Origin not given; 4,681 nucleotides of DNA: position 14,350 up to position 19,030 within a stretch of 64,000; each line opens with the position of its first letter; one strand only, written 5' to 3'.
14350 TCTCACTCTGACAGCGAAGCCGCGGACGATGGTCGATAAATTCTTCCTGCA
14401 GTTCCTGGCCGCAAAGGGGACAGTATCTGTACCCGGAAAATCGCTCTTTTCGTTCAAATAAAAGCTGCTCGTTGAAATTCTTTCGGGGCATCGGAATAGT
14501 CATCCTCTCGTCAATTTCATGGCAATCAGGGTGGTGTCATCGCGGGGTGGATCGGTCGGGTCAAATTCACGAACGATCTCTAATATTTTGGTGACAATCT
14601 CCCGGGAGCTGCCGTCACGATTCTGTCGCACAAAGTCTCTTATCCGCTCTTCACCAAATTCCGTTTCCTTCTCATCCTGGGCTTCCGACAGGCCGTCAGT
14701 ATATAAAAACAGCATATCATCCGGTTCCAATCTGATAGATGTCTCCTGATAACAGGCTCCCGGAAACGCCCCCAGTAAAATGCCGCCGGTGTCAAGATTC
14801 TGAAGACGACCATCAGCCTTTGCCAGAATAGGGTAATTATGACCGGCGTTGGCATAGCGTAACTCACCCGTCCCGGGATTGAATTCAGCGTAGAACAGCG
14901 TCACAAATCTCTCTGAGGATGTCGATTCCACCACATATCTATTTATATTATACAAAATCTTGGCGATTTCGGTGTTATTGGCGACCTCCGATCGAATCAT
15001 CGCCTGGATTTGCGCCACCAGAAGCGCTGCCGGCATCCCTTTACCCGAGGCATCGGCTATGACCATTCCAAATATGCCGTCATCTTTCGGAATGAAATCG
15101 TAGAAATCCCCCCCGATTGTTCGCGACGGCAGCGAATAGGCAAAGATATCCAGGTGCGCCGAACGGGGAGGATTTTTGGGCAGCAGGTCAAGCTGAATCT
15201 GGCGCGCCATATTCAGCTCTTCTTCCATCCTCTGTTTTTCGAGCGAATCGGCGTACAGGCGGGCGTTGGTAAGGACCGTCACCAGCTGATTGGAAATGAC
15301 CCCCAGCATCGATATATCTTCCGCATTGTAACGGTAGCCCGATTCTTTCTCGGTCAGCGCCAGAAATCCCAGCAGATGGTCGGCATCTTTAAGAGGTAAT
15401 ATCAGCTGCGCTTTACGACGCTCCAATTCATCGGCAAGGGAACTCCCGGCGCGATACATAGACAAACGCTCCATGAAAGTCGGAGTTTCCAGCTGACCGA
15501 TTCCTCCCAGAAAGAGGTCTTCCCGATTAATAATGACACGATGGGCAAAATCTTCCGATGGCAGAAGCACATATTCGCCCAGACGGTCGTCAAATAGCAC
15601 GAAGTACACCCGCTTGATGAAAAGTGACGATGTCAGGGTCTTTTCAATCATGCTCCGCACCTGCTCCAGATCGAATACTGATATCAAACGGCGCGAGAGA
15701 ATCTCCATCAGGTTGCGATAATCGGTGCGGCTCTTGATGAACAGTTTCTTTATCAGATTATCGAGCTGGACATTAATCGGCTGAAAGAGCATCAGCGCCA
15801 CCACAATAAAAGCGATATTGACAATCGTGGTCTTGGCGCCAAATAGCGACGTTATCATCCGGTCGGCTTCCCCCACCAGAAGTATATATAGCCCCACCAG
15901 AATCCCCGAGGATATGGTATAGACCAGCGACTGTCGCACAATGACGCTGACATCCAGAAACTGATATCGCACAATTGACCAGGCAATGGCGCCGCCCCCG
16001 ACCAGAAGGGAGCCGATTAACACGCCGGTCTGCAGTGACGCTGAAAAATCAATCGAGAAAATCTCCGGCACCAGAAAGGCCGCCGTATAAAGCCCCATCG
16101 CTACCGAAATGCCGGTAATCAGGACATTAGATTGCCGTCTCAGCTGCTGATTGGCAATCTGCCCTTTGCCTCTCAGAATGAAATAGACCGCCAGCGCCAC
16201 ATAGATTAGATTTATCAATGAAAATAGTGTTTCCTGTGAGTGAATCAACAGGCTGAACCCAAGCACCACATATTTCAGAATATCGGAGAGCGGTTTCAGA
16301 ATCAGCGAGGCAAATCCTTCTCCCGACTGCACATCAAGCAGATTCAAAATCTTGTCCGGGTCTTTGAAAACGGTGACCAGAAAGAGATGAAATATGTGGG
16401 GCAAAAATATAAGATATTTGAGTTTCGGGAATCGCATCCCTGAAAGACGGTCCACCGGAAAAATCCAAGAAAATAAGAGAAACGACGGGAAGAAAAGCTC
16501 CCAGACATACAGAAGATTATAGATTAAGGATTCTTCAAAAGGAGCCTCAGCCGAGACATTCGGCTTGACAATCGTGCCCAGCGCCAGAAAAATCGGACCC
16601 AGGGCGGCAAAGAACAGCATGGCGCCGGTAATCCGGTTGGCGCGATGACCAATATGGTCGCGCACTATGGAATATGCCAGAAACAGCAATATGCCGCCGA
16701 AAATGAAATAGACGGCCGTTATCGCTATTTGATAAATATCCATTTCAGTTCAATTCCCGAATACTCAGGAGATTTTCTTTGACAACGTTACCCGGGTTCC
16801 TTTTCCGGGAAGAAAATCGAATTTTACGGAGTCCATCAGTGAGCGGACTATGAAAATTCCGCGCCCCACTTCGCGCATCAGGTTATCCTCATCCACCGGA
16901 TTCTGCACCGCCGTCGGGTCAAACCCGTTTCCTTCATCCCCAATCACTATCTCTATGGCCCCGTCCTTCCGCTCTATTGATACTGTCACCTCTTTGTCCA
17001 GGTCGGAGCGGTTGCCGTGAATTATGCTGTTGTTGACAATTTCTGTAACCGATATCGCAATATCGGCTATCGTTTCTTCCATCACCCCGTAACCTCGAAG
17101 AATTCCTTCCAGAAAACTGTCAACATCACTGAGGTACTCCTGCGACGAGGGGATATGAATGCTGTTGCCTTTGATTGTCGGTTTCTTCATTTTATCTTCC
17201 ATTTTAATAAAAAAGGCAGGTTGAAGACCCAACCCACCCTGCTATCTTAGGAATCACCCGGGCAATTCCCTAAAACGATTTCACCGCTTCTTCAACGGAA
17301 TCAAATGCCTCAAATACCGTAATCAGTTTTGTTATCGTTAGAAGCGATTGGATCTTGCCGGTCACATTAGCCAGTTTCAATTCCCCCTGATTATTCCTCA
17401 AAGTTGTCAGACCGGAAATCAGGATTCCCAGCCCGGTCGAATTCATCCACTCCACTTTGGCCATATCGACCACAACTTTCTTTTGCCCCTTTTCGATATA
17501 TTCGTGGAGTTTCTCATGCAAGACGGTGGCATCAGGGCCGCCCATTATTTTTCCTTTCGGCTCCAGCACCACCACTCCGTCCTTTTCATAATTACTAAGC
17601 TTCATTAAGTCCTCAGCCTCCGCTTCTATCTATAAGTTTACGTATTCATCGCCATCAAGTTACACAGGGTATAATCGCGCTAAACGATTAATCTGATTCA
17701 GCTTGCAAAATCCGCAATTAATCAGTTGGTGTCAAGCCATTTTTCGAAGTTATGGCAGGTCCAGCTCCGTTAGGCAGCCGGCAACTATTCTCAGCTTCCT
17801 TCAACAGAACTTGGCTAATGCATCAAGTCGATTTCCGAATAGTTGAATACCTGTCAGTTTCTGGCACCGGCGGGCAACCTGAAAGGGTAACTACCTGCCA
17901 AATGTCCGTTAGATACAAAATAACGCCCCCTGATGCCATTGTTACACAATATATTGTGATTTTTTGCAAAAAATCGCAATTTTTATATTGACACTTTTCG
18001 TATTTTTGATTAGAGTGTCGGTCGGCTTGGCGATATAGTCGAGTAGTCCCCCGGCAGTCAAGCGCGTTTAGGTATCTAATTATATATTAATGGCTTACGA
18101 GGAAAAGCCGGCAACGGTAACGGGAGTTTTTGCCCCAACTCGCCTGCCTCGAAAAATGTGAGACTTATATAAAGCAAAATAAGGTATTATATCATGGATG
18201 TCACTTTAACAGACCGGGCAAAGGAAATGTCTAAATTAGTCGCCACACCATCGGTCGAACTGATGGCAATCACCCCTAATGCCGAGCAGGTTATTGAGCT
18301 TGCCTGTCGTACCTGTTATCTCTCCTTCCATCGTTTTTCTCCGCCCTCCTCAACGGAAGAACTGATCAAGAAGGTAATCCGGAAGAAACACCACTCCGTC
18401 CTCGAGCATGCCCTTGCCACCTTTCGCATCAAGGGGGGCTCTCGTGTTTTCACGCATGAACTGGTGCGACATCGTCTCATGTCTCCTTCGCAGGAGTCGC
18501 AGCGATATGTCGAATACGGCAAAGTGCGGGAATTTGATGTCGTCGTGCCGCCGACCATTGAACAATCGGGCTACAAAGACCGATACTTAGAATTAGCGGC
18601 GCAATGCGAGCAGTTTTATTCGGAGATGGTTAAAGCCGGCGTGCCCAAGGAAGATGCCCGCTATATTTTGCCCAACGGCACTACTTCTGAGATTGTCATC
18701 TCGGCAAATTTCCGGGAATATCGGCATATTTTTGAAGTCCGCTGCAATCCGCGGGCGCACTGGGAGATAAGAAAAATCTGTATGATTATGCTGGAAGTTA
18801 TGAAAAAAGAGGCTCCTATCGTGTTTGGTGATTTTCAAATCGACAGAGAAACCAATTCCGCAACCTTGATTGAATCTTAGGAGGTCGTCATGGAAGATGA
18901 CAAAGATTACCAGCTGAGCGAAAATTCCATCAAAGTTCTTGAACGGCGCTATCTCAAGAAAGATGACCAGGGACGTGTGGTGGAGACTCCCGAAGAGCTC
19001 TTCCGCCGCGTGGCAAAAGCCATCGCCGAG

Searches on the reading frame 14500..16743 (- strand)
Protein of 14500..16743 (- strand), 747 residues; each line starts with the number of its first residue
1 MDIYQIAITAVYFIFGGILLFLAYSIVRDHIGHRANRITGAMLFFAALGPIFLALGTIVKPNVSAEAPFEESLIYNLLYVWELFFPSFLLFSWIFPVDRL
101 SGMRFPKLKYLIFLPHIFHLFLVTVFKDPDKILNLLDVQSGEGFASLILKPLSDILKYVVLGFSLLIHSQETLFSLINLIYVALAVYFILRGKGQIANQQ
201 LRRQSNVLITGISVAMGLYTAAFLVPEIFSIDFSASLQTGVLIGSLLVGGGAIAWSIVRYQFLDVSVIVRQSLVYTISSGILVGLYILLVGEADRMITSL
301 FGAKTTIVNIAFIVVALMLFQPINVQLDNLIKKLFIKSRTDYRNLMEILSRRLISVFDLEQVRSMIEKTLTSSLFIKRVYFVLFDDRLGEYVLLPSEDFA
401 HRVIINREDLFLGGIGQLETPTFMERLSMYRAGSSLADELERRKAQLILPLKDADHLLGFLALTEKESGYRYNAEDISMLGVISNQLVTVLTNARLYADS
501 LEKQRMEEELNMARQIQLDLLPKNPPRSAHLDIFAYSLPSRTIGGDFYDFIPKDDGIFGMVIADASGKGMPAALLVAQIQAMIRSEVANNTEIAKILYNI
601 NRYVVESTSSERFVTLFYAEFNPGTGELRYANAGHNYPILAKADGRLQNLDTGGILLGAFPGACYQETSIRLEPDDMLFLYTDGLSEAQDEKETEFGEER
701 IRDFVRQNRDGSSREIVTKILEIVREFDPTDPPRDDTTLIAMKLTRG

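Call 87: search_protein_families(library=pfam, proteins=[window:14500-16743:-], max_evalue=0.00001)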
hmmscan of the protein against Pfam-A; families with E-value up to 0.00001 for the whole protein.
window:14500-16743:- (747 aa): 1 family
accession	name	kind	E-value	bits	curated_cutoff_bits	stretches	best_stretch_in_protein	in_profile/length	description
PF07228.17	SpoIIE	-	4.6e-48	164.2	25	1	555-744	2-191/192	Stage II sporulation protein E (SpoIIE)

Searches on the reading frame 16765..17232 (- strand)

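Call 87: search_protein_families(library=pfam, proteins=[window:16765-17232:-], max_evalue=0.00001)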
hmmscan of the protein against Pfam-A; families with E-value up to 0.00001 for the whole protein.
window:16765-17232:- (155 aa): 2 families
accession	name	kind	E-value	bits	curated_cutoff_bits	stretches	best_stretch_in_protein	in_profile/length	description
PF13581.12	HATPase_c_2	-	6.4e-26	91.3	27.4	1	27-152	1-127/127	Histidine kinase-like ATPase domain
PF02518.31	HATPase_c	-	4.3e-08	34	26.4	1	62-151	10-106/111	Histidine kinase-, DNA gyrase B-, and HSP90-like ATPase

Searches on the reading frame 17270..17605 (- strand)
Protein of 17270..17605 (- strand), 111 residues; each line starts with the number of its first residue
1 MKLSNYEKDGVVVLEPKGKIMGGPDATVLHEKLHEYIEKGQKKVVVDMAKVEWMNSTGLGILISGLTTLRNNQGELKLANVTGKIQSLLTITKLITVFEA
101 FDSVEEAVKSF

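Call 102: search_protein_families(library=pfam, proteins=[window:17270-17605:-], max_evalue=0.00001)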
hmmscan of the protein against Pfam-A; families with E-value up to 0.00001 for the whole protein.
window:17270-17605:- (111 aa): 2 families
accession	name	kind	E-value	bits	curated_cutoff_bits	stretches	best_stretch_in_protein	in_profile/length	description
PF01740.26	STAS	-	4.2e-15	55.8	22.6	1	5-107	4-106/106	STAS domain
PF13466.11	STAS_2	-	2.2e-08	34.6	29.2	1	25-91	11-76/80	STAS domain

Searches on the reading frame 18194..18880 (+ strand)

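Call 87: search_protein_families(library=pfam, proteins=[window:18194-18880:+], max_evalue=0.00001)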
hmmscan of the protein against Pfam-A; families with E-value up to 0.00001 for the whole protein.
window:18194-18880:+ (228 aa): 1 family
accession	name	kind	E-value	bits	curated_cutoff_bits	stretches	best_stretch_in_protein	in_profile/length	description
PF02511.20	Thy1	-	1.1e-59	201.9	24.8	1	22-208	1-190/191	Thymidylate synthase complementing protein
